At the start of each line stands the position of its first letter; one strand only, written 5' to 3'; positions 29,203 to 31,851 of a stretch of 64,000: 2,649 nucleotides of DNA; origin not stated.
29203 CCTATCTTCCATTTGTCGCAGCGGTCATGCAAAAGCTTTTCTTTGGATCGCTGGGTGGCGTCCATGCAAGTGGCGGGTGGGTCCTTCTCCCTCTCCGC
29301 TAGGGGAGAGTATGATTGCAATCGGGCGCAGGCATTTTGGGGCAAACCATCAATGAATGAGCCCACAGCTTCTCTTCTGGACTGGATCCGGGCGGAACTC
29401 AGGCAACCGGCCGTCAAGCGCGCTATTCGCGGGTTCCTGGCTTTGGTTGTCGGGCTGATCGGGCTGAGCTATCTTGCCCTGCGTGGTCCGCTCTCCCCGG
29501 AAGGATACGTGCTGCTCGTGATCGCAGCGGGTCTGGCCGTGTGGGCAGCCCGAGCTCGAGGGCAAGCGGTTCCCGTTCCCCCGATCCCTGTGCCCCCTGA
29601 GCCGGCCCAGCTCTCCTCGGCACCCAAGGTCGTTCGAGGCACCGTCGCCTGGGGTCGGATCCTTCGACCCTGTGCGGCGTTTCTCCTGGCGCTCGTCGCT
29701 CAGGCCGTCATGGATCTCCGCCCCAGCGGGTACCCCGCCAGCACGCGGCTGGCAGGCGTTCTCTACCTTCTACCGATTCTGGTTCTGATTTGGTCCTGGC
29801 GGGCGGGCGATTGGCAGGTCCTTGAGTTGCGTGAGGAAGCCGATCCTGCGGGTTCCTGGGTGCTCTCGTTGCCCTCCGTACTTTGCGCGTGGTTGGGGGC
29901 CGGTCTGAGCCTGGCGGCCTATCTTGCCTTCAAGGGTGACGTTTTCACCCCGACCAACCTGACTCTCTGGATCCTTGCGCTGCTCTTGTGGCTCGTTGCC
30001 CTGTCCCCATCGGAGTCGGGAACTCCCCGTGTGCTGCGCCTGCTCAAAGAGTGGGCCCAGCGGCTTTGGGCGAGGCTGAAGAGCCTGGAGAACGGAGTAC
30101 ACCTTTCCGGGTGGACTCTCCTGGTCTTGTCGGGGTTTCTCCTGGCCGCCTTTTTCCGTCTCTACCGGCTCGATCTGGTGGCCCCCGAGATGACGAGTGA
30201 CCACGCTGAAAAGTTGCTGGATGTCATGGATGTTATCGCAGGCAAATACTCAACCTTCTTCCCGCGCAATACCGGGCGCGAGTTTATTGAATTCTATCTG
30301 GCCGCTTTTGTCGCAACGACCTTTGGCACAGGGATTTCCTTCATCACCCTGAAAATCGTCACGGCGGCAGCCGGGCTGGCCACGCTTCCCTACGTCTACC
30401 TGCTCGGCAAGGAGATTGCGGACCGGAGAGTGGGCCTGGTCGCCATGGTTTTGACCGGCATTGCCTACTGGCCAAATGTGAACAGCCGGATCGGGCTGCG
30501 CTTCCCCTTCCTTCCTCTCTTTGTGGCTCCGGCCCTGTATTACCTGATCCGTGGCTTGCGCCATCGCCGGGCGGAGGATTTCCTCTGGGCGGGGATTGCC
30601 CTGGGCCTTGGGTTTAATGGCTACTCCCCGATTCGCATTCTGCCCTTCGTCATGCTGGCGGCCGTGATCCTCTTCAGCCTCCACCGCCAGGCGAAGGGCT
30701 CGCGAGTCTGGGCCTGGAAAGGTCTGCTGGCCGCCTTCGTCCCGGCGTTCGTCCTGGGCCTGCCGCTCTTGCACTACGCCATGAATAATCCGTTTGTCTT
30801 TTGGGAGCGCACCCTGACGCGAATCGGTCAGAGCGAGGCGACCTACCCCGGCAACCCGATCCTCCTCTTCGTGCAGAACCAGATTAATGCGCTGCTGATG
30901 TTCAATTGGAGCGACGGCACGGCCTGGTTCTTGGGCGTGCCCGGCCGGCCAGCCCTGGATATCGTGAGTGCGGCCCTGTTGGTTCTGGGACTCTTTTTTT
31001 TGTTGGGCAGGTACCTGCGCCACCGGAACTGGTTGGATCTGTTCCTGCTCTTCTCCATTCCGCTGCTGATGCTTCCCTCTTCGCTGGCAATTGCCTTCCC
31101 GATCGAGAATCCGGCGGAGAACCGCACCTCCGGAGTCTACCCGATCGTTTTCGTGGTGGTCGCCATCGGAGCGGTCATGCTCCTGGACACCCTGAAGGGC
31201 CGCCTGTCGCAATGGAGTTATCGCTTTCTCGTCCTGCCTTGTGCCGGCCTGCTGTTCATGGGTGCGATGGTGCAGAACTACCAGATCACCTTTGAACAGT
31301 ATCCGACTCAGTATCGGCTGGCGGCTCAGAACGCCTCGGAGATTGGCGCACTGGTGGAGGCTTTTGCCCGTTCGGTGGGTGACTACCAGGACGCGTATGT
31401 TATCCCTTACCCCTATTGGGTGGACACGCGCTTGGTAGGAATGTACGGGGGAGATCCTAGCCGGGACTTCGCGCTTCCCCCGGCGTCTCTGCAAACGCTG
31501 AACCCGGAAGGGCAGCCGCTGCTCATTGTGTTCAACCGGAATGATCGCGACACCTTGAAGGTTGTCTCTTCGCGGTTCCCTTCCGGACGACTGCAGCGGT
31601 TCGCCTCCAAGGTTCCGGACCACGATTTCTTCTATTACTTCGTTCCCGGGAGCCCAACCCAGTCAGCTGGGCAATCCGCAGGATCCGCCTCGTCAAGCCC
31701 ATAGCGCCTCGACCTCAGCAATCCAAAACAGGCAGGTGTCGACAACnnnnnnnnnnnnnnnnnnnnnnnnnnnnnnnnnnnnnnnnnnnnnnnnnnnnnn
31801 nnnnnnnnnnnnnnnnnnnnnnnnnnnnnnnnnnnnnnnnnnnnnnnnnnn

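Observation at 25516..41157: Compact single-strand module: flippase-like protein, GT4, methyltransferase(s) and four consecutive GT-C-like giant membrane proteins, two with the function-unknown YYY/DUF2298 domain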

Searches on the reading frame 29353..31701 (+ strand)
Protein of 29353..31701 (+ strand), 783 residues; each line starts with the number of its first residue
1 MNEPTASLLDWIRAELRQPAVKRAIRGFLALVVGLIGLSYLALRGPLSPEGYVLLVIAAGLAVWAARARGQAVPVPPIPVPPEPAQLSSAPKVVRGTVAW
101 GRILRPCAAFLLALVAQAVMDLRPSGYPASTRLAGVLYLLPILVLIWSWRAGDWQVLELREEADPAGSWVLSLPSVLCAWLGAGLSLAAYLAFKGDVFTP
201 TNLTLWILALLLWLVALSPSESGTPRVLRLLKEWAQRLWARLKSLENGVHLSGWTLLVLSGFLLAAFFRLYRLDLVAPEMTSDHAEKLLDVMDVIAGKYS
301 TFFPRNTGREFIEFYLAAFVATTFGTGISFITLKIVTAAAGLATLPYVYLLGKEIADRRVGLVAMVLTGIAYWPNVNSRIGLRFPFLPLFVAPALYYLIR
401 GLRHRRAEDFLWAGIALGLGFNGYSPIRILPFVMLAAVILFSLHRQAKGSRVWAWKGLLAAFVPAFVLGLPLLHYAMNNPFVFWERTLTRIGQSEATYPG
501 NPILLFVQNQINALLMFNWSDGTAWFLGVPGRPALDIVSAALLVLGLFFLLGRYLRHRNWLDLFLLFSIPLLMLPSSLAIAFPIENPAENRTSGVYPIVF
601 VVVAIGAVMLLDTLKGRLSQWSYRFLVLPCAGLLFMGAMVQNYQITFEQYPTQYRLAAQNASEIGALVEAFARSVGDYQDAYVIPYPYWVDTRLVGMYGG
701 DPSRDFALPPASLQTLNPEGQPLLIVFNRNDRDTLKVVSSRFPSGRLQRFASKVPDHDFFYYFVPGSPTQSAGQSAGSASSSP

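Call 8: search_protein_families(library=pfam, proteins=[window:29353-31701:+], max_evalue=0.01)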
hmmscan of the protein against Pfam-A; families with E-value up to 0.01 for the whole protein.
window:29353-31701:+ (783 aa): 1 family
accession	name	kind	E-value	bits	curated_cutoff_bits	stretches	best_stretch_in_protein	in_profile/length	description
PF13231.12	PMT_2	-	2.2e-11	44.6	26.1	1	314-464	7-153/160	Dolichyl-phosphate-mannose-protein mannosyltransferase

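Call 9: search_protein_families(library=ncbifam, proteins=[window:29353-31701:+], max_evalue=0.01)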
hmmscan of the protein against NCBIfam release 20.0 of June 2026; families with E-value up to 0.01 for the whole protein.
window:29353-31701:+ (783 aa): 0 families

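Call 16: search_solved_structures(query=window:29353-31701:+, max_evalue=10)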
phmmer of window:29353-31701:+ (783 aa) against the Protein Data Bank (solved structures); distinct sequences matched with E-value up to 10: 0.
